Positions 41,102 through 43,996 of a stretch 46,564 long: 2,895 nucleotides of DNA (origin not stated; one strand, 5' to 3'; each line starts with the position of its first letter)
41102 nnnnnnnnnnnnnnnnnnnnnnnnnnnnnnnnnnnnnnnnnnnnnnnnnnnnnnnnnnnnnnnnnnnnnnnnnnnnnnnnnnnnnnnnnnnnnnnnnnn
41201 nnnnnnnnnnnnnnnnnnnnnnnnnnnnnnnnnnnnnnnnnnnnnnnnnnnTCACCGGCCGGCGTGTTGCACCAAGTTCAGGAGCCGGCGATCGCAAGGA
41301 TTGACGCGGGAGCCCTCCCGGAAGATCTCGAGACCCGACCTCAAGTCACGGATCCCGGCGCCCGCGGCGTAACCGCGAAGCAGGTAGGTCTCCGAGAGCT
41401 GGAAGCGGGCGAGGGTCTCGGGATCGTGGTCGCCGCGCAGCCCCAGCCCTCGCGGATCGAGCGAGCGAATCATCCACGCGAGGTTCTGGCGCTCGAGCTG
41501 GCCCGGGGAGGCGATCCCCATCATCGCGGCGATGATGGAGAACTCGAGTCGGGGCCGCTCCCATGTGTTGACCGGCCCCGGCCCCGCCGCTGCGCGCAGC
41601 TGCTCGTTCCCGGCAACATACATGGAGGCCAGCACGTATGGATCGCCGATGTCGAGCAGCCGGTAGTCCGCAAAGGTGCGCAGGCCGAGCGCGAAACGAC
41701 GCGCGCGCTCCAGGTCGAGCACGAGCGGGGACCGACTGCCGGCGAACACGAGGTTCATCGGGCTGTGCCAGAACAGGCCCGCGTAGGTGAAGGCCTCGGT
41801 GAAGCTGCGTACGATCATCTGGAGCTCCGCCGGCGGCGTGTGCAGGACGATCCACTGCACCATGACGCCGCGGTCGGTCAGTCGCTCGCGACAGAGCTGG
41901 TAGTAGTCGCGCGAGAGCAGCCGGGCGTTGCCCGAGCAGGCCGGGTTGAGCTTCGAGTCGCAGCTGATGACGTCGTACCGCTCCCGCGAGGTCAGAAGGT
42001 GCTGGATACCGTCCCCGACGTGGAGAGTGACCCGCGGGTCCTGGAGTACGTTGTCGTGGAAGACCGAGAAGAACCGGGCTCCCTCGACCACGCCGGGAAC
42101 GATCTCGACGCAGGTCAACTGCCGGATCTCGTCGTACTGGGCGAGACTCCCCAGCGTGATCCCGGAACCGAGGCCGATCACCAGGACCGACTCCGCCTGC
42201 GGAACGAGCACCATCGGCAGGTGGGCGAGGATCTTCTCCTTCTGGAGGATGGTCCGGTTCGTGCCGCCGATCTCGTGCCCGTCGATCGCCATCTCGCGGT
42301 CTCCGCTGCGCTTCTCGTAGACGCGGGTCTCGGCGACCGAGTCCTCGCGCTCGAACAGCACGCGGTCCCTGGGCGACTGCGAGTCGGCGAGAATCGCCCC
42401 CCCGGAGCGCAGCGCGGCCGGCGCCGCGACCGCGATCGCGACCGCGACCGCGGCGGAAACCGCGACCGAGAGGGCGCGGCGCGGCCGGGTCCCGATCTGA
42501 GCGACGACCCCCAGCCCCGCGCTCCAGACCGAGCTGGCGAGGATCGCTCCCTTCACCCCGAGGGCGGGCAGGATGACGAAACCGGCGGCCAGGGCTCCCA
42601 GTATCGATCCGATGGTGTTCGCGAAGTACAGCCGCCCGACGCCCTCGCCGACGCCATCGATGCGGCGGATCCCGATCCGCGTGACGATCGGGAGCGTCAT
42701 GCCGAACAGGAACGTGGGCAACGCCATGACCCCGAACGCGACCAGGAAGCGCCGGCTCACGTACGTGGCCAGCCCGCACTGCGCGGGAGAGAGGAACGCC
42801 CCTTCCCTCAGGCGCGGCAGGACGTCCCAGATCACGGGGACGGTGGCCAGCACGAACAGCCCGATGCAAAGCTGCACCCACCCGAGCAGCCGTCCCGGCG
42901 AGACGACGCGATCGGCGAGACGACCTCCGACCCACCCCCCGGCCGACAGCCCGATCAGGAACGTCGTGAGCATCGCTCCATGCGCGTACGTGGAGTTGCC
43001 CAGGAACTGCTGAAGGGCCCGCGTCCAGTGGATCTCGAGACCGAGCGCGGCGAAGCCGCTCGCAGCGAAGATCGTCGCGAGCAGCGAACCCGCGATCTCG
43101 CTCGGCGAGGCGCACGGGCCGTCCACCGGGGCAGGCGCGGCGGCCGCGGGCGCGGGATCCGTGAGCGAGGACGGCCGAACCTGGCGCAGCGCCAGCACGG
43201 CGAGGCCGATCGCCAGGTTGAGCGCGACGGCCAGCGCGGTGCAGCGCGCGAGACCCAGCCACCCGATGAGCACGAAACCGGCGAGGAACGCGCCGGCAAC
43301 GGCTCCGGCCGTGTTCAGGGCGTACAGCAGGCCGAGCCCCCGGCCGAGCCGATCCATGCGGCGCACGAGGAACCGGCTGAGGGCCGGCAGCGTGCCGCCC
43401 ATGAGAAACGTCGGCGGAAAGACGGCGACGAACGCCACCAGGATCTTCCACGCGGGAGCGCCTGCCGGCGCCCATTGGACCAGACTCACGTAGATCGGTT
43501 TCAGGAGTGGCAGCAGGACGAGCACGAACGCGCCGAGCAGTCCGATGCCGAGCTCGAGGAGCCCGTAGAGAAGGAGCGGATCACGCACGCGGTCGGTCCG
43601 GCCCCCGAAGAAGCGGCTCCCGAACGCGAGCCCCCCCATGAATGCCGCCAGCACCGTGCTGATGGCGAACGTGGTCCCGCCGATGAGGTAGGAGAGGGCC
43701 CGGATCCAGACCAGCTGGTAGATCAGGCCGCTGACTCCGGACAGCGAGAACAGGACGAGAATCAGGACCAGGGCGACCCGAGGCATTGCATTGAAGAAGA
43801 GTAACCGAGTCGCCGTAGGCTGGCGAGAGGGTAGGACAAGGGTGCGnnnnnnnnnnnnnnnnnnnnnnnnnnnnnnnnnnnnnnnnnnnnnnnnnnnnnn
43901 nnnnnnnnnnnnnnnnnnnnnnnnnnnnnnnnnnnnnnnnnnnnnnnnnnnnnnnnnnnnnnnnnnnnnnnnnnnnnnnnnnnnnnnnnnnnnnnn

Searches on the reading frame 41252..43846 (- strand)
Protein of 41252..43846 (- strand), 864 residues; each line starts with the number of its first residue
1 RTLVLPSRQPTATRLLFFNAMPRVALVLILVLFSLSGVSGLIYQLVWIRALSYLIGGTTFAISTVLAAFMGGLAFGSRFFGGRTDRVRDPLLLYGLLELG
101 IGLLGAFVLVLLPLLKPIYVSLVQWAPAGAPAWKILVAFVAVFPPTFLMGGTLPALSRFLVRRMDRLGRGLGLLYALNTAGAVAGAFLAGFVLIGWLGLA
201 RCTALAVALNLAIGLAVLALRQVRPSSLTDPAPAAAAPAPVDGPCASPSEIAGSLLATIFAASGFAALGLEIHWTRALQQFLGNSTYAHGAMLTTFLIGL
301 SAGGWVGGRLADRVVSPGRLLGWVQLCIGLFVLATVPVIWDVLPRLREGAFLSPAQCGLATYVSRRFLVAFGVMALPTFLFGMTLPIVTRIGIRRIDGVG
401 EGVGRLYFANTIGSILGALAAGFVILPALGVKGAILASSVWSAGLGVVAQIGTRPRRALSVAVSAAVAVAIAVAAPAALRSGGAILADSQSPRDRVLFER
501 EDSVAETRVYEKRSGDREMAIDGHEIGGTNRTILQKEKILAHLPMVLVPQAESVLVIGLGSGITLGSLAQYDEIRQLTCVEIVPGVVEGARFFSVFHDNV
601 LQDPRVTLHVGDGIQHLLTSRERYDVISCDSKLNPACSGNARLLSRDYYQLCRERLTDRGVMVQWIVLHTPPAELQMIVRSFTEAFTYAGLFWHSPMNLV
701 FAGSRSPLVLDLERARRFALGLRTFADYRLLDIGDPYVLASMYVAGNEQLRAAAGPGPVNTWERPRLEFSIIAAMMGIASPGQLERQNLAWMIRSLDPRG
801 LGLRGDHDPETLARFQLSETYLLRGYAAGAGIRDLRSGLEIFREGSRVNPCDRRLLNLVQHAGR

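Call 17: search_protein_families(library=pfam, proteins=[window:41252-43846:-], max_evalue=1)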
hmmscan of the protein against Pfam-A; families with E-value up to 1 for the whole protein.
window:41252-43846:- (864 aa): 3 families
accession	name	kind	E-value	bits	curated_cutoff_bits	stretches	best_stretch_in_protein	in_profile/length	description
PF01564.23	Spermine_synth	-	5.4e-20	72.2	22.9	1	538-664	6-130/186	Spermine/spermidine synthase domain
PF07690.21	MFS_1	-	0.00077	18.9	33.4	1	31-418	4-347/347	Major Facilitator Superfamily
PF13649.12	Methyltransf_25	-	0.024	15.7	27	1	554-631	1-73/97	Methyltransferase domain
